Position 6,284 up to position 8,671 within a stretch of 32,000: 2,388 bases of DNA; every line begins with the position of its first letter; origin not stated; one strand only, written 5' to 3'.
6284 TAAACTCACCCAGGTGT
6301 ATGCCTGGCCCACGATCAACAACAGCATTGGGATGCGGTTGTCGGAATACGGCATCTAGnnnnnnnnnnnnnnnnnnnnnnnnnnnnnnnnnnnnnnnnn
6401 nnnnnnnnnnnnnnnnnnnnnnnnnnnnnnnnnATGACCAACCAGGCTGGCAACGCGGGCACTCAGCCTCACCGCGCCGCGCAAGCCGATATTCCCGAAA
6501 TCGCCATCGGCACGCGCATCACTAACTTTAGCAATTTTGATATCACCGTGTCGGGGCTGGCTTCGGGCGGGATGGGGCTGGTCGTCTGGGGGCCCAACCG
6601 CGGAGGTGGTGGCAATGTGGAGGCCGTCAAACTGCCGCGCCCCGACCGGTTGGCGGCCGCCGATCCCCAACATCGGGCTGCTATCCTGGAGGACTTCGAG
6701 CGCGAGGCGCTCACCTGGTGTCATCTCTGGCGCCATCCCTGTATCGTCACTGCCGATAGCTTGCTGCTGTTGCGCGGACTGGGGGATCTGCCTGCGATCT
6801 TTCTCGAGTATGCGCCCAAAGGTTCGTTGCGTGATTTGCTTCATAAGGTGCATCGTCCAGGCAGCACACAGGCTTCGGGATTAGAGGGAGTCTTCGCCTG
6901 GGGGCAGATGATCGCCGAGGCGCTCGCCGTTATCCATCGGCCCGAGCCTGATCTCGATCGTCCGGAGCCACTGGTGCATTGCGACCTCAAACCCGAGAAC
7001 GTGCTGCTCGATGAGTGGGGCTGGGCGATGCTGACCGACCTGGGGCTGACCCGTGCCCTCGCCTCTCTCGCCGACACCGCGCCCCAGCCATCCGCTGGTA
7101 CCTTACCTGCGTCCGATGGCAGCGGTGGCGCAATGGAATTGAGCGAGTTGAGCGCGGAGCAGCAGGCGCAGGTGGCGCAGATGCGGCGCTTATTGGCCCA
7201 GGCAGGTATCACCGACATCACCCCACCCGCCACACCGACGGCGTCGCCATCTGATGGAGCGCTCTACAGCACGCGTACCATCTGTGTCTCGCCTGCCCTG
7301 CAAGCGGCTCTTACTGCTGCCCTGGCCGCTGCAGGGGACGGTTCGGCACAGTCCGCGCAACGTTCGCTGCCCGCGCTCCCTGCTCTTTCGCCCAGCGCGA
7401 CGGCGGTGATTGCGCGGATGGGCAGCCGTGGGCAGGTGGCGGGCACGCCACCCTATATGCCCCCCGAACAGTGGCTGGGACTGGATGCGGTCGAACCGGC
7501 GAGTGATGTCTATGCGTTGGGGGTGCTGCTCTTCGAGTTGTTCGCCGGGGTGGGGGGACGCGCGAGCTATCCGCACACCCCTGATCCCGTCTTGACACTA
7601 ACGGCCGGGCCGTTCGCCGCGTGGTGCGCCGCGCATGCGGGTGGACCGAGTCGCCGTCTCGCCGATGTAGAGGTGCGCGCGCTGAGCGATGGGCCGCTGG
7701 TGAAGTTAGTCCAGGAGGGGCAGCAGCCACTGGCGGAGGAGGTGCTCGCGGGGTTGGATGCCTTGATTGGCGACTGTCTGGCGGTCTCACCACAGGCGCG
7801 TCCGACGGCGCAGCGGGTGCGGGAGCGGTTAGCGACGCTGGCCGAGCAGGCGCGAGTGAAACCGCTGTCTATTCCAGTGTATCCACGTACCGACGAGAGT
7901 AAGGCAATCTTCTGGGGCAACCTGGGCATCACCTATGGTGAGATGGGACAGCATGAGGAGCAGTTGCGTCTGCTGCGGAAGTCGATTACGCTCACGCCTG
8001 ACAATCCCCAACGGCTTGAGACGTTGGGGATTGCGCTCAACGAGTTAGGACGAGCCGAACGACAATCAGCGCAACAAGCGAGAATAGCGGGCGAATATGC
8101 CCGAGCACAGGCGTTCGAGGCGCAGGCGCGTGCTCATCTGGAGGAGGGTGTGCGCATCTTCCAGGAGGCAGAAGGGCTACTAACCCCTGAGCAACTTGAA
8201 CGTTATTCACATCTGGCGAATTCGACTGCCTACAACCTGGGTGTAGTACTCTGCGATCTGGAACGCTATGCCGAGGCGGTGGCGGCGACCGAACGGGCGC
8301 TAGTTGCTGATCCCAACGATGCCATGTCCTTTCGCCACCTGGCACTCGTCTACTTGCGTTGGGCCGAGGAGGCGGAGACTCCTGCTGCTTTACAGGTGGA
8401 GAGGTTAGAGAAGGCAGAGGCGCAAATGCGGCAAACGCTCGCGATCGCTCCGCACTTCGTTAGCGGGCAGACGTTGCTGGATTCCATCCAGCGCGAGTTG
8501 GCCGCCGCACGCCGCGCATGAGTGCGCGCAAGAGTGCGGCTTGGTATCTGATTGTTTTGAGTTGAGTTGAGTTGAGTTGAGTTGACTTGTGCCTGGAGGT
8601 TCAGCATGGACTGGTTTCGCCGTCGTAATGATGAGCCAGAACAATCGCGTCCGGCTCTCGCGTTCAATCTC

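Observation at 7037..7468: Oversized activation segment with alternating invariant and hypervariable cassettes in every kinase paralog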

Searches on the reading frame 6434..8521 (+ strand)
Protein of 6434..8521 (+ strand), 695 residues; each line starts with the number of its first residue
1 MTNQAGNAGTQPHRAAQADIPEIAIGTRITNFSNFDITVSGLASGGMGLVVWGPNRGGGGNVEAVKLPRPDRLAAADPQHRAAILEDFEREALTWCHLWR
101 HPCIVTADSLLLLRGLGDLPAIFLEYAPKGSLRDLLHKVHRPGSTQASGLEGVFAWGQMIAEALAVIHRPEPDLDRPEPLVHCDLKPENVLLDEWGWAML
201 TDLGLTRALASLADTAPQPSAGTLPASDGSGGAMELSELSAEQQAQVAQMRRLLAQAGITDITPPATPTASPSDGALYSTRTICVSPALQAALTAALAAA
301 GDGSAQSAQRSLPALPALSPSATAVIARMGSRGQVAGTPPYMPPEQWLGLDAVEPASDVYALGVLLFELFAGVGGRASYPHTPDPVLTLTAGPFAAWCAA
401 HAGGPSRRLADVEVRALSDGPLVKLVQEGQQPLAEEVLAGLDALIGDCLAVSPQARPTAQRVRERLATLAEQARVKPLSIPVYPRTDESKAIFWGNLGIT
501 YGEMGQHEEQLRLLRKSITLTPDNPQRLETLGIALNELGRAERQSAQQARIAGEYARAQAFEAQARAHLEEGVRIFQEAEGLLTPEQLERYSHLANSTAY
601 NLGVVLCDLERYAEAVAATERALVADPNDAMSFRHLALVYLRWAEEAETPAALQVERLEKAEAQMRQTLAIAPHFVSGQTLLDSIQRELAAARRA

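Call 5: search_protein_families(library=pfam, proteins=[window:6434-8521:+], max_evalue=0.01)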
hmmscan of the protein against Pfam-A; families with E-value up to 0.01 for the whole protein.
window:6434-8521:+ (695 aa): 10 families
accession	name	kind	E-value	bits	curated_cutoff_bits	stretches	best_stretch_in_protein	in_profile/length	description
PF00069.31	Pkinase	-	3.1e-17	63.3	31.7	2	101-211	57-150/263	Protein kinase domain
PF07714.23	PK_Tyr_Ser-Thr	-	1.6e-13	51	23.1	2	81-211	41-154/258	Protein tyrosine and serine/threonine kinase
PF07719.23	TPR_2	-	1.2e-09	37.9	27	1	600-629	5-34/34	Tetratricopeptide repeat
PF13431.12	TPR_17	-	2.6e-09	37.1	24.4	0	620-643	3-26/34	Tetratricopeptide repeat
PF00515.34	TPR_1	-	1.1e-08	35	27.8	1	600-629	5-34/34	Tetratricopeptide repeat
PF13181.12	TPR_8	-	3.4e-07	30.3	25.7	1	493-524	3-34/34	Tetratricopeptide repeat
PF13414.12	TPR_11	-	1.7e-06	28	26.8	0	605-641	3-39/42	TPR repeat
PF13424.12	TPR_12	-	0.00015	22.3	30.1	0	597-642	4-57/77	Tetratricopeptide repeat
PF13374.12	TPR_10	-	0.00022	21.6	27.5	0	496-520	7-31/42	Tetratricopeptide repeat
PF13176.12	TPR_7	-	0.00083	19.7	27.9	0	600-629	3-34/36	Tetratricopeptide repeat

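Call 13: find_related_loci(query=A1, collection=genome_contigs, flank=10000)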
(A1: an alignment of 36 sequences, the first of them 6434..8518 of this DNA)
Query A1 (695 aa) in genome_contigs; peptide patterns used: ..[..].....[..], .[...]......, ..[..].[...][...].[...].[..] (x = any residue, [..] = any of these).
600 stretches matched a pattern (row limit reached: there are more); 380 encode a relative of the query (tblastn E <= 1e-3); the best 80 are kept; 80 distinct loci.
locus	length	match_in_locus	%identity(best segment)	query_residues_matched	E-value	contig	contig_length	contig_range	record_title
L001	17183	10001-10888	36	64-526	9e-15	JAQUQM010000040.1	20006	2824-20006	MAG: Dehalococcoidia bacterium isolate STD1_5 NODE_6094_length_20006_cov_3.504351_Sandtown_D1, whole genome shotgun sequ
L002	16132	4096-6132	25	25-674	1e-10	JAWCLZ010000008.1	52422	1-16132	MAG: Methanocellales archaeon isolate JZ-2_201705_bins_257 JZ-2_201705_bins_257_scaffold_8, whole genome shotgun sequenc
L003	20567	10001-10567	32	23-243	1e-10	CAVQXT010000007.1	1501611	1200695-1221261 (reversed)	MAG: uncultured Acidobacteriota bacterium isolate MFD05942.bin.1.436 genome assembly, contig: contig_9791, whole genome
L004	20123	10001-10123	66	333-372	3e-9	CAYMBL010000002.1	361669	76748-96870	MAG TPA_asm: uncultured Planctomycetales bacterium isolate SRP287051_co1_149 genome assembly, contig: NODE_36_length_361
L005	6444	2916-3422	30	9-207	5e-9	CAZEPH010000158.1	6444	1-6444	MAG TPA_asm: uncultured bacterium isolate SRP173033_co3_64 genome assembly, contig: NODE_17809_length_6444_cov_5.458601,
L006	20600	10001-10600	31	32-372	1e-8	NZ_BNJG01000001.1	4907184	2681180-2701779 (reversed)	Ktedonobacter robiniae strain SOSP1-30 sequence1, whole genome shotgun sequence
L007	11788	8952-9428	54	88-372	2e-8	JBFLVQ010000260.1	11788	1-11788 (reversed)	MAG: Acidobacteriota bacterium isolate MAG010 MAG010_260, whole genome shotgun sequence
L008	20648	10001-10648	27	25-372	2e-8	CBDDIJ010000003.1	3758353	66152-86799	MAG: Candidatus Obscuribacterales bacterium isolate d5e4265f-a358-4786-9086-93a4549b7058 genome assembly, contig: contig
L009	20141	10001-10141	57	329-374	2e-8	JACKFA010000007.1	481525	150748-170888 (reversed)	MAG: Deltaproteobacteria bacterium isolate HK-STAS-MYXO-48 HK-STAS-MYXO-48_7, whole genome shotgun sequence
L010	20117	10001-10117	58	333-372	2e-8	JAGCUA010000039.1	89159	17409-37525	Bacterium isolate RGIG10122 Yak_Rumen-4__c1145317, whole genome shotgun sequence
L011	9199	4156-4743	33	33-372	2e-8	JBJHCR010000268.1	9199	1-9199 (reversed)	MAG: Vulcanimicrobiota bacterium isolate SF2967_J5348.metabat_sens.001 NODE_7157_length_9199_cov_1.306548, whole genome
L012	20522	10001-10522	29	275-472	3e-8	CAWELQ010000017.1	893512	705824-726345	MAG: uncultured delta proteobacterium isolate MFD05684.bin.1.403 genome assembly, contig: contig_49171, whole genome sho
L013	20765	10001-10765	38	32-418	3e-8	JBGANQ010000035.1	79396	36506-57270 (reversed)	MAG: Polyangia bacterium isolate MAG_MBR_H10.6 MBRH10-6_opera_contig_1326, whole genome shotgun sequence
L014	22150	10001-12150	29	37-372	4e-8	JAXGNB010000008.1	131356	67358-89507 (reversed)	MAG: Anaerolineaceae bacterium isolate AnMBR.bin246 bin246_8, whole genome shotgun sequence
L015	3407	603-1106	54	80-382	4e-8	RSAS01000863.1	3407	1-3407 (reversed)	MAG: Candidatus Viridilinea halotolerans isolate Chok-6 NODE_2223_length_3407_cov_7.280131, whole genome shotgun sequenc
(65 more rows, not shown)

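Call 18: predict_structure(alignment_id=A1)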
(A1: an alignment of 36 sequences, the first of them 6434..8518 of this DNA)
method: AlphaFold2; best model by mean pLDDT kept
length: 695 residues; sequences in the alignment: 36
mean_pLDDT: 86.9   pTM: 0.85
mean pLDDT of the five models: 86.9, 86.7, 84.9, 84.8, 84.0
residues with pLDDT >= 90: 472; 70-90: 123; 50-70: 42; < 50: 58
segments of 3 or more residues with pLDDT < 50: 1-16, 217-239, 258-273
pLDDT, mean of each block of 10 residues (from residue 1): 35 51 91 89 84 93 92 86 89 93 94 89 94 91 84 98 98 95 94 97 76 53 39 41 55 52 35 60 86 85 65 78 90 93 96 97 97 76 89 90 93 93 96 98 98 98 98 97 95 96 94 98 98 98 97 98 98 99 97 97 98 98 97 97 95 97 98 88 97 94
secondary structure, 60 per line:
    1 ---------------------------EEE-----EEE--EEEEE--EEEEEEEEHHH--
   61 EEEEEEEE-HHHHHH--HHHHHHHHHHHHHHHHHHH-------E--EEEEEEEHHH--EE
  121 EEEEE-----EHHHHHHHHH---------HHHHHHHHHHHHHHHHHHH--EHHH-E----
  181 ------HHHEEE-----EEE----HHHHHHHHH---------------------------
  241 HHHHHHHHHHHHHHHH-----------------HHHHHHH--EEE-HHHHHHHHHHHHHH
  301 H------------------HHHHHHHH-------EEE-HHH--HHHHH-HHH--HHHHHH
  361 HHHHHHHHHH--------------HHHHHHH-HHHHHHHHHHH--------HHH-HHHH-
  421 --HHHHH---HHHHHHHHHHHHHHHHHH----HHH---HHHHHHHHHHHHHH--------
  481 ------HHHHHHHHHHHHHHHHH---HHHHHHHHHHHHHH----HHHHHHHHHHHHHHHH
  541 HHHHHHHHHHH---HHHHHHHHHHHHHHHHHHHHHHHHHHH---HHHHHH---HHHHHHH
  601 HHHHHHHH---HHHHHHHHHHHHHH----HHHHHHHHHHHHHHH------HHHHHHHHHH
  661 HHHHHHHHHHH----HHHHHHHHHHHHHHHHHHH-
elements in order (helices of 4 or more, strands of 3 or more residues): E28-30 E36-38 E41-45 E48-55 E61-68 H70-75 H78-96 E107-113 E119-125 H132-140 H150-168 E190-192 E198-200 H205-213 H241-256 H274-280 E283-285 H287-301 H320-327 E335-337 H344-348 H355-370 H385-391 H393-403 H416-419 H423-427 H431-448 H459-472 H487-503 H507-520 H525-551 H555-581 H585-590 H594-608 H612-625 H630-644 H651-671 H676-694

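Call 22: fold_search(model_id=the predicted structure, library=pdb)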
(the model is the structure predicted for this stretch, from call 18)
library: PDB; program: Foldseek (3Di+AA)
matches with E <= 10: 1568; with E <= 0.001: 518
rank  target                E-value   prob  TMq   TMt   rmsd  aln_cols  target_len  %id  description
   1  5u94                  1.2e-08  1.00  0.32  0.79   4.3       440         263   17  Crystal structure of the Mycobacterium tuberculosis PASTA kinase PknB in complex with the potential theraputic kinase in (released 2017-12-20)
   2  8jup                  2.9e-08  1.00  0.30  0.68   7.3       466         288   16  Crystal structure of a receptor like kinase from rice (released 2024-01-24)
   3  4x3f_A                4.3e-08  1.00  0.31  0.71   6.4       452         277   17  Crystal structure of the intracellular domain of the M. tuberculosis Ser/Thr kinase PknA (released 2015-01-21)
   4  7dv6                  7.4e-08  1.00  0.30  0.64  11.8       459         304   17  Discovery of Functionally Selective Transforming Growth Factor beta Type II Receptor (TGF-beta RII) Inhibitors as Anti-F (released 2021-06-16)
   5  4x3f_C                9.2e-08  1.00  0.30  0.69   7.6       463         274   17  Crystal structure of the intracellular domain of the M. tuberculosis Ser/Thr kinase PknA (released 2015-01-21)
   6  5e91                  1.2e-07  1.00  0.31  0.66  10.5       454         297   19  TGF-BETA RECEPTOR TYPE 2 KINASE DOMAIN (E431A,R433A,E485A,K488A,R493A,R495A) IN COMPLEX WITH 3-AMINO-6-[4-(2- HYDROXYETH (released 2016-05-11)
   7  8ygz                  1.3e-07  1.00  0.30  0.66  10.7       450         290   16  The Crystal Structure of TGF beta R2 kinase domain from Biortus. (released 2024-03-13)
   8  8v2f_B                1.4e-07  1.00  0.28  0.61   9.7       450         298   15  Crystal structure of IRAK4 kinase domain with compound 9 (released 2024-07-03)
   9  4y73_D                1.7e-07  1.00  0.27  0.59  10.1       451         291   15  Crystal structure of IRAK4 kinase domain with inhibitor (released 2015-05-20)
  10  6mom_C                1.9e-07  1.00  0.28  0.61  10.5       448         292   15  Crystal structure of human Interleukin-1 receptor associated Kinase 4 (IRAK 4, CID 100300) in complex with compound NC (released 2019-10-16)
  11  3g2f_A                2.1e-07  1.00  0.29  0.61  12.5       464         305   17  Crystal structure of the kinase domain of bone morphogenetic protein receptor type II (BMPR2) at 2.35 A resolution (released 2009-02-17)
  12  5qin                  2.1e-07  1.00  0.30  0.64  10.4       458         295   18  TGF-BETA RECEPTOR TYPE 2 KINASE DOMAIN IN COMPLEX WITH N- {4-[3-(6-METHOXYPYRIDIN-3-YL)-1H-PYRROLO[3,2-B]PYRIDIN-2- YL]P (released 2018-10-31)
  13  4y73_B                2.2e-07  1.00  0.27  0.61   9.3       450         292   14  Crystal structure of IRAK4 kinase domain with inhibitor (released 2015-05-20)
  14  9pst_B                2.2e-07  1.00  0.27  0.63   9.3       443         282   14  IRAK4 in Complex with Compound 5 (released 2026-01-28)
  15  2pzi_B                2.2e-07  1.00  0.27  0.29  28.2       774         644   13  Crystal Structure of Protein kinase PknG from Mycobacterium tuberculosis in Complex with Tetrahydrobenzothiophene AX20 (released 2007-07-24)
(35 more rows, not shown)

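Call 34: search_protein_families(library=padloc, proteins=[window:6434-8521:+], max_evalue=0.01)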
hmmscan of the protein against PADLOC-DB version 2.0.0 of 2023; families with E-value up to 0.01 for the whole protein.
window:6434-8521:+ (695 aa): 23 families
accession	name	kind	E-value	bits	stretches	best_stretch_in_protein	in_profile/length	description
PDLC04138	mad6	-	6.5e-29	99.3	2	330-474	208-318/659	mads_6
PDLC04042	PD-T4-6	-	3.8e-25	87.1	2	42-215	17-165/292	-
PDLC04061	PD-T4-6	-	4.6e-23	80.5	2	327-372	175-219/510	-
PDLC04054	PD-T4-6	-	1.4e-19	68.7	2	40-214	16-166/347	-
PDLC04053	PD-T4-6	-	3.2e-19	67.5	2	328-372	165-207/311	-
PDLC04043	PD-T4-6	-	1.5e-16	58.5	2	330-373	171-214/452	-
PDLC01088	C3a189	-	5.5e-14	49.6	2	322-373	160-205/840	kinase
PDLC04047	PD-T4-6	-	6.1e-14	49.8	2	328-372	165-208/327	-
PDLC04052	PD-T4-6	-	2.2e-12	45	2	329-372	170-212/496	-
PDLC04064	PD-T4-6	-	1.2e-11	42.2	2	329-373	174-217/369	-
PDLC04040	PD-T4-6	-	2.2e-11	41.2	2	328-372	158-201/547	-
PDLC04039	PD-T4-6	-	4.6e-11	40.4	2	327-380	167-216/458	-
PDLC04060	PD-T4-6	-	5.3e-11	40.1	2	76-217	43-166/486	-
PDLC03920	MkoA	-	9.5e-11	38.7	1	335-474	188-282/1112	-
PDLC04048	PD-T4-6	-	4e-10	37.6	2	178-212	130-164/354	-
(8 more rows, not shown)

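Call 35: search_protein_families(library=ncbifam, proteins=[window:6434-8521:+], max_evalue=0.001)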
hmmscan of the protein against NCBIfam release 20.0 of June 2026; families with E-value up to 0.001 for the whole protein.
window:6434-8521:+ (695 aa): 10 families
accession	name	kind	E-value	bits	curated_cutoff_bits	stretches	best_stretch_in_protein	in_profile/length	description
NF033483.0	PknB_PASTA_kin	equivalog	6.9e-17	61.7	450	2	42-215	15-163/563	Stk1 family PASTA domain-containing Ser/Thr kinase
NF047741.1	antiphage_MADS6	equivalog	1.2e-13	50.5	460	1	338-372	365-399/612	methylation-associated defense system protein kinase MAD6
NF040959.1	MamA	equivalog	3e-11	43.1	200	1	486-642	32-185/204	magnetosome protein MamA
NF009651.0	PRK13184.1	equivalog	4.6e-09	34.8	839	1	324-370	180-225/932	serine/threonine-protein kinase PknD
NF052427.1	StpK7MSMEG_1200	equivalog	1.5e-07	30.3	900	0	326-373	160-206/601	serine/threonine protein kinase StpK7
NF002725.1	PRK02603.1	equivalog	2.6e-07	30.8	143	1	490-565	71-146/173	photosystem I assembly protein Ycf3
NF038150.1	lanthi_synth_IV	equivalog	3.2e-07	29.1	650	1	327-403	346-420/851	class IV lanthionine synthetase LanL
NF053615.1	SerThrKinAfsKStmc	equivalog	2.3e-05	23.3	1300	0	335-388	172-221/809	protein serine/threonine kinase AfsK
TIGR02521.1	type_IV_pilW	equivalog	3.3e-05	23.6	154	0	591-672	131-209/234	type IV pilus biogenesis/stability protein PilW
NF033762.1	social_mot_Tgl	equivalog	0.00034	20.1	225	0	494-551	139-196/252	social motility TPR repeat lipoprotein Tgl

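Call 48: list_cluster_members(proteins=[P0001, P0003, window:6434-8518:+, window:16959-19802:+])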
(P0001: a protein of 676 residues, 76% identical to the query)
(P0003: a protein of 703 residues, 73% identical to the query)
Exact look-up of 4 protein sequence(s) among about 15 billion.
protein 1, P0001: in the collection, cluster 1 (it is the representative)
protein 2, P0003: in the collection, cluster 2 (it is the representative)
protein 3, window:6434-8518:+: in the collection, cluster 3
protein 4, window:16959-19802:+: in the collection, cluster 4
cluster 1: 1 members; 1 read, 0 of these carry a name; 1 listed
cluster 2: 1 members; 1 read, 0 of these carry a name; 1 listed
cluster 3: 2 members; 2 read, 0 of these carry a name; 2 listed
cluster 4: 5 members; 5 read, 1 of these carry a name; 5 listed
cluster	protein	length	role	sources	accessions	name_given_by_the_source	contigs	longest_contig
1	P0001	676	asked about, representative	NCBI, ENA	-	-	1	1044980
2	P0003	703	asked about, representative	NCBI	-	-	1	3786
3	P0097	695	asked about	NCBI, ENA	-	-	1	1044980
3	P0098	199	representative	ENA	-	-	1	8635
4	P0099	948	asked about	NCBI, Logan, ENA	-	-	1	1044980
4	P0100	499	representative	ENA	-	-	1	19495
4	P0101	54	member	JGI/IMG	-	hypothetical protein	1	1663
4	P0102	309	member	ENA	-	-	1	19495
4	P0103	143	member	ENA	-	-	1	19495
